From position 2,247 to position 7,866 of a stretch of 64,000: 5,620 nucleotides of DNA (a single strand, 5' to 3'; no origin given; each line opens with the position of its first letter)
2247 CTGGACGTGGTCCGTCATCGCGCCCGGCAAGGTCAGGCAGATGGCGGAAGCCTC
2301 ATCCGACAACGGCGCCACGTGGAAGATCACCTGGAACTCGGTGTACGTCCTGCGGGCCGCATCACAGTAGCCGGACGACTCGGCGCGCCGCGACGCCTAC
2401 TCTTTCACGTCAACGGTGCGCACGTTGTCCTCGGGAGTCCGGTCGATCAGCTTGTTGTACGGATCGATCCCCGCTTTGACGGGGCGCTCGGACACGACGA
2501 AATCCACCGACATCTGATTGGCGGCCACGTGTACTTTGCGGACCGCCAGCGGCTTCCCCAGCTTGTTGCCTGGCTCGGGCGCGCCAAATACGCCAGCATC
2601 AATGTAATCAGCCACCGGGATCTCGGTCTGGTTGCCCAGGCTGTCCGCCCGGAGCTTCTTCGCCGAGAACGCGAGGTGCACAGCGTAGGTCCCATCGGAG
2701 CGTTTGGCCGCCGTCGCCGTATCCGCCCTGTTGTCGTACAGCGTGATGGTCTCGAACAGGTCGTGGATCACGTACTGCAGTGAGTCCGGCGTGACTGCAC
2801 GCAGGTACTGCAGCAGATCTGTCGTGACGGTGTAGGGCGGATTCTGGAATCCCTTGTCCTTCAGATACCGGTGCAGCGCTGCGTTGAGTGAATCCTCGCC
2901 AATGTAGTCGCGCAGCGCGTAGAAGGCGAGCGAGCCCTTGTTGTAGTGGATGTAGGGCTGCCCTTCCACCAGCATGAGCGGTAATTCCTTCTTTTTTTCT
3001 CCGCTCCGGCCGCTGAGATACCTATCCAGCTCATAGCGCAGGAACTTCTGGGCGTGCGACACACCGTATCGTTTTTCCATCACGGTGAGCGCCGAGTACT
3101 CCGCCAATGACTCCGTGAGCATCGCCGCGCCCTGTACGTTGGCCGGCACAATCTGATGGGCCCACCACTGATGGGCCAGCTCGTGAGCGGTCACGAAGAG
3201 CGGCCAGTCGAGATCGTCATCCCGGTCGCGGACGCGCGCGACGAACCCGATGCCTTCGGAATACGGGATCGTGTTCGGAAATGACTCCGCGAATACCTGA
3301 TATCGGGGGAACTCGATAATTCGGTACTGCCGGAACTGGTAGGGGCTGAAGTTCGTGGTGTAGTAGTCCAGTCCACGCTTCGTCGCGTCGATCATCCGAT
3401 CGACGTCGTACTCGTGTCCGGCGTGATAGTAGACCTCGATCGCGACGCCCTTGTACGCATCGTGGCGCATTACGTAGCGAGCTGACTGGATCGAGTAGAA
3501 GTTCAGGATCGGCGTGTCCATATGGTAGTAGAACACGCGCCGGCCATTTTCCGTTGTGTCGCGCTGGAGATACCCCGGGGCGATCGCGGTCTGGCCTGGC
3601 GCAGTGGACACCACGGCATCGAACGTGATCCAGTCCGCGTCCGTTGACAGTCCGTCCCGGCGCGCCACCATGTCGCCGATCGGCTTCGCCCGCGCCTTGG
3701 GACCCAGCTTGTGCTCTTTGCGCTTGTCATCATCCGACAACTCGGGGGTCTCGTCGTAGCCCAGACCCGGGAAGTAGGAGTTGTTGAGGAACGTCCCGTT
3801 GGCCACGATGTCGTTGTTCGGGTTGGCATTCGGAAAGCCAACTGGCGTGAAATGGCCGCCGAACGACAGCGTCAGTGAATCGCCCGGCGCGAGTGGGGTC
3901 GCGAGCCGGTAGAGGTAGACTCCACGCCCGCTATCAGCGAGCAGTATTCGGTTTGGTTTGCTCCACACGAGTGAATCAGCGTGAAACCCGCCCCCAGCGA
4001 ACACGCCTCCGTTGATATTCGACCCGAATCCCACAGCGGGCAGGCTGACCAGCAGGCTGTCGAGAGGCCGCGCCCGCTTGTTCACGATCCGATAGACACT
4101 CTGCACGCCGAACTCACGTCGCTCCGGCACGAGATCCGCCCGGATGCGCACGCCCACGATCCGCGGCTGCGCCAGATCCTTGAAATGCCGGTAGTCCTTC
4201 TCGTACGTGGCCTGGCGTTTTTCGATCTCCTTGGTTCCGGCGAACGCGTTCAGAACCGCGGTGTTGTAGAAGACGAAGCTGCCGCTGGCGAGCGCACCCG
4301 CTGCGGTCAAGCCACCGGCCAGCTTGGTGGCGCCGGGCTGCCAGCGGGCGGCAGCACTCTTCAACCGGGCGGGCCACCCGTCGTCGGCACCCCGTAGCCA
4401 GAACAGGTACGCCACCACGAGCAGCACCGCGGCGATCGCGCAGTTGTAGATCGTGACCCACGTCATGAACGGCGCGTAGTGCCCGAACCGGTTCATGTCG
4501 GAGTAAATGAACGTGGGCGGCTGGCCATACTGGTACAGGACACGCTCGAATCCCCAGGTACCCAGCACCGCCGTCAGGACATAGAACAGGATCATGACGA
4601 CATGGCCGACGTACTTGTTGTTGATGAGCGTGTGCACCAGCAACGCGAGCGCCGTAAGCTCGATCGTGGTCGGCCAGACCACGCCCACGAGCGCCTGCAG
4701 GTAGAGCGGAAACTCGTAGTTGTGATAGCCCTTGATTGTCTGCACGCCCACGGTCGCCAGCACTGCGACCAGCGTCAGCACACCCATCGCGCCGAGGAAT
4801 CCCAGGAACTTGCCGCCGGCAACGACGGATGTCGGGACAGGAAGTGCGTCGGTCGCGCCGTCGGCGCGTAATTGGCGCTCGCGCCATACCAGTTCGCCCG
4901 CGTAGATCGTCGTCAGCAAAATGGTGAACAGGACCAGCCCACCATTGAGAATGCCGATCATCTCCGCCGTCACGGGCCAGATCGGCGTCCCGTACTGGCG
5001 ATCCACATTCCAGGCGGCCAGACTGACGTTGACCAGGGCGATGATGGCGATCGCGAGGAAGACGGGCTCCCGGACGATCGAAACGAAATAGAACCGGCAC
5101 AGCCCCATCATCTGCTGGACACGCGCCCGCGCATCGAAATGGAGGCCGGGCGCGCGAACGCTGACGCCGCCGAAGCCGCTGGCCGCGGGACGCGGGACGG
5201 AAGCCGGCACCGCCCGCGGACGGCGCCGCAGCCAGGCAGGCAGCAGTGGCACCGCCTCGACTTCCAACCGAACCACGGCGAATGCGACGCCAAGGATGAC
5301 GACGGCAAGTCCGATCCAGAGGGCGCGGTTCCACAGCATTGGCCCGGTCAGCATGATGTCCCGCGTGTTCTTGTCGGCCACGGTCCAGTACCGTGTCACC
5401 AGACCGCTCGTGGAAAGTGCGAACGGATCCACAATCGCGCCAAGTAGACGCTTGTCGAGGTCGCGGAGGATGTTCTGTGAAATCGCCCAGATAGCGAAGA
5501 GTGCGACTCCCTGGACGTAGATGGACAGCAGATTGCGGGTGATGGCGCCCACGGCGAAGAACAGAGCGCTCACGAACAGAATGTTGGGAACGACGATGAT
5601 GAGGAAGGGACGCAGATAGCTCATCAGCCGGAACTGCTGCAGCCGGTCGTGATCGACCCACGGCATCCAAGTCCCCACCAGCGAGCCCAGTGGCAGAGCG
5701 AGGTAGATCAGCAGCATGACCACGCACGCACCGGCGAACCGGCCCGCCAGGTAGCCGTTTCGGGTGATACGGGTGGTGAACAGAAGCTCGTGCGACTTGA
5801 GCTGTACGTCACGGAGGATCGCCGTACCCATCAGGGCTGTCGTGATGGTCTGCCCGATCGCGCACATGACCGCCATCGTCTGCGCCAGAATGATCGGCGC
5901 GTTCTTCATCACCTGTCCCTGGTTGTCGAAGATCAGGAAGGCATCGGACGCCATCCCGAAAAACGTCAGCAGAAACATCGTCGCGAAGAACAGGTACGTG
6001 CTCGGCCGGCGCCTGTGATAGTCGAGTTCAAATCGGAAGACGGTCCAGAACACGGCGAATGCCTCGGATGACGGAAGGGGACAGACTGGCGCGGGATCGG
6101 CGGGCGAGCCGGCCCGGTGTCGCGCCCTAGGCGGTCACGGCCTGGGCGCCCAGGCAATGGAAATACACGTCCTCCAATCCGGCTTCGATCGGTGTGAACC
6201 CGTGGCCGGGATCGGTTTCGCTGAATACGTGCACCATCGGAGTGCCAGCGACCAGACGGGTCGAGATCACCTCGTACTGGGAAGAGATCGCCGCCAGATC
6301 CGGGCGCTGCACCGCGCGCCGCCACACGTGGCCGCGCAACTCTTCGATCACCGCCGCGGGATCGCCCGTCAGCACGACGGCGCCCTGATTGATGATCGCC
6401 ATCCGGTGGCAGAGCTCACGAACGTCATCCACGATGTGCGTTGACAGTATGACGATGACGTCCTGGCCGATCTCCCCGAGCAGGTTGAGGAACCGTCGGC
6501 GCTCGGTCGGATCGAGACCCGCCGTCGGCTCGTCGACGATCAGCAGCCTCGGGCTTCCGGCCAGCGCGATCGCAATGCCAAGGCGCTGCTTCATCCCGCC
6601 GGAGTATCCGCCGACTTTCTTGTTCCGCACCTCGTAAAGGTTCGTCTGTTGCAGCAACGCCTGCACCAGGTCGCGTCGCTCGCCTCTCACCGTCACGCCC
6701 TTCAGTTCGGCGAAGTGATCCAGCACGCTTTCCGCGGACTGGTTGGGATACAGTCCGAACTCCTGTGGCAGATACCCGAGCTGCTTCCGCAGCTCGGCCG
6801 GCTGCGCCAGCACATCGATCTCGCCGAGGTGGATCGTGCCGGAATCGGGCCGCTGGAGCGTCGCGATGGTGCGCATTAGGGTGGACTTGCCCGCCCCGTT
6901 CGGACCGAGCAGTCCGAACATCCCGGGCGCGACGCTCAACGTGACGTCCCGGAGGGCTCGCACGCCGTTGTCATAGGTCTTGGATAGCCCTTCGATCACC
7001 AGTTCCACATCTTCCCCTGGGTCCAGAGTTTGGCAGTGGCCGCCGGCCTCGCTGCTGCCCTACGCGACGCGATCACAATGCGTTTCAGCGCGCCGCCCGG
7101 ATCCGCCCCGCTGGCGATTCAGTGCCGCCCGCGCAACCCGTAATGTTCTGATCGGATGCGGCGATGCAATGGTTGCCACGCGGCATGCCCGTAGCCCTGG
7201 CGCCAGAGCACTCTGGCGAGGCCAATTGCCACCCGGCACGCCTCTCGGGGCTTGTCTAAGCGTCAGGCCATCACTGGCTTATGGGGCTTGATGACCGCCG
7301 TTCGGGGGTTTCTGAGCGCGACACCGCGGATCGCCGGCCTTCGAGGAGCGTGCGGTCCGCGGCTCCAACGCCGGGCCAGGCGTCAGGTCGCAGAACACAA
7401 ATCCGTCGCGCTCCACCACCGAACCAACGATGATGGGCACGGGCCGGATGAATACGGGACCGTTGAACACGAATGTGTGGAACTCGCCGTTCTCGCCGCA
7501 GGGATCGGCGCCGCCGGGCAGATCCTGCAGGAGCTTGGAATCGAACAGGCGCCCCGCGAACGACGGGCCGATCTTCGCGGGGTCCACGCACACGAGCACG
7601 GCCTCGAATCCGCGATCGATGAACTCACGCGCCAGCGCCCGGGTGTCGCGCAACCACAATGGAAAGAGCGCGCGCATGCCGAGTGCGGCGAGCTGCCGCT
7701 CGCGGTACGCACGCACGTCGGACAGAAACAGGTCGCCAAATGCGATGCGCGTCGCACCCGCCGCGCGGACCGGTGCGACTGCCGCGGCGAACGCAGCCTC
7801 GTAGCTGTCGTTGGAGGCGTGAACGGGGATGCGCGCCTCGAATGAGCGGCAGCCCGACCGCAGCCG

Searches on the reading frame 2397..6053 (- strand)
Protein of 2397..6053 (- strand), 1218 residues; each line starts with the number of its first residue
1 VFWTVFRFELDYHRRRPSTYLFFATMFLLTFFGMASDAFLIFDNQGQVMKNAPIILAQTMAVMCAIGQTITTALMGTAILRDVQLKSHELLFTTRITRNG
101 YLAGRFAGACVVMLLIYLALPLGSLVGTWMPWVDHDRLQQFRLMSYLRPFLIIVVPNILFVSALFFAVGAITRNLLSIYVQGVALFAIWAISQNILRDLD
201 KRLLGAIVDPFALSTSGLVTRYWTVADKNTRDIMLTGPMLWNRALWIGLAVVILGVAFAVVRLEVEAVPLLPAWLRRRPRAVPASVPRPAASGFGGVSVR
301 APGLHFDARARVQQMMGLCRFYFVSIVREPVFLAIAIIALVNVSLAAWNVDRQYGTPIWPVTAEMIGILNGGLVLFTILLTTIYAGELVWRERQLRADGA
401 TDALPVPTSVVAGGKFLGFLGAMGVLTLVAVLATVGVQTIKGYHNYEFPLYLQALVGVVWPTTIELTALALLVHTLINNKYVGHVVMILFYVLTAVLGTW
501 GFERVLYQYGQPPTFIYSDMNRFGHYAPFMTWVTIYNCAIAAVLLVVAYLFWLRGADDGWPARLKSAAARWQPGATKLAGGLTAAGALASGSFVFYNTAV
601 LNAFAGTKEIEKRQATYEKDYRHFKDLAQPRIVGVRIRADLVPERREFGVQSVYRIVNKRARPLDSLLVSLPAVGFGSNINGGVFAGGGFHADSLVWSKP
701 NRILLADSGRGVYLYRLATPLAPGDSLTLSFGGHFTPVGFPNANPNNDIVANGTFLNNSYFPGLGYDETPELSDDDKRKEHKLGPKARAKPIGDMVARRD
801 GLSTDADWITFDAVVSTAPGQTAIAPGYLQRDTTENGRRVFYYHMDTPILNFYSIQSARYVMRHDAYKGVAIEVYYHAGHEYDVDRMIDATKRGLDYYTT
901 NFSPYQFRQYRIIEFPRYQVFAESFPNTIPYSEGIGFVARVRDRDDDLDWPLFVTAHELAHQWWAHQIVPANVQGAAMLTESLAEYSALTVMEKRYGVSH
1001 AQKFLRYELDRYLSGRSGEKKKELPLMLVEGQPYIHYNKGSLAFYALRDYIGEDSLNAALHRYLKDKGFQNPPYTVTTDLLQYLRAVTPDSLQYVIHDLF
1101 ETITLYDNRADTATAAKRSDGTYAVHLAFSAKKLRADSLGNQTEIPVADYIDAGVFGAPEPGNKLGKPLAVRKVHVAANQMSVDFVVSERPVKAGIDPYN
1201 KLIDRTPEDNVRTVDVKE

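Call 9: search_protein_families(library=pfam, proteins=[window:2397-6053:-], max_evalue=0.0001)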
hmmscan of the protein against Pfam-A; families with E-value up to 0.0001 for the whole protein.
window:2397-6053:- (1218 aa): 1 family
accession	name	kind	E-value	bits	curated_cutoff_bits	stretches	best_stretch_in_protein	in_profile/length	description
PF01433.26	Peptidase_M1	-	8e-13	48.9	27.7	1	888-1094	3-213/218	Peptidase family M1 domain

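Call 64: find_encoding_contigs(protein=window:2397-6053:-, flank=1000, max_places=5)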
Protein window:2397-6053:- (1218 aa): 1 contig read that carries it; 1 place shown.
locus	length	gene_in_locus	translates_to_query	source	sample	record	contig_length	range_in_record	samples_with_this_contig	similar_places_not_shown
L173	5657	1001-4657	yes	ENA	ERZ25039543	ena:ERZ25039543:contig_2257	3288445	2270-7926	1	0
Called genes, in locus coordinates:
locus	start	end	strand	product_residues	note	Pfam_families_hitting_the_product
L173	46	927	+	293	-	PF02463:SMC_N (faint), PF00005:ABC_tran, PF13304:AAA_21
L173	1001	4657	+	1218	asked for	PF01433:Peptidase_M1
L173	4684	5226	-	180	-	-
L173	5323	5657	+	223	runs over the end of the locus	PF02517:Rce1-like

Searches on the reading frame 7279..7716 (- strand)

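Call 9: search_protein_families(library=pfam, proteins=[window:7279-7716:-], max_evalue=0.0001)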
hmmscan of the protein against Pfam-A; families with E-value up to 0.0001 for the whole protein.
window:7279-7716:- (145 aa): 1 family
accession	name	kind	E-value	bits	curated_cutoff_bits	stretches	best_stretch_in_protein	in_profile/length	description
PF01902.24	Diphthami_syn_2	-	2.4e-17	63.6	23.2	1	10-95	108-198/219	Diphthamide synthase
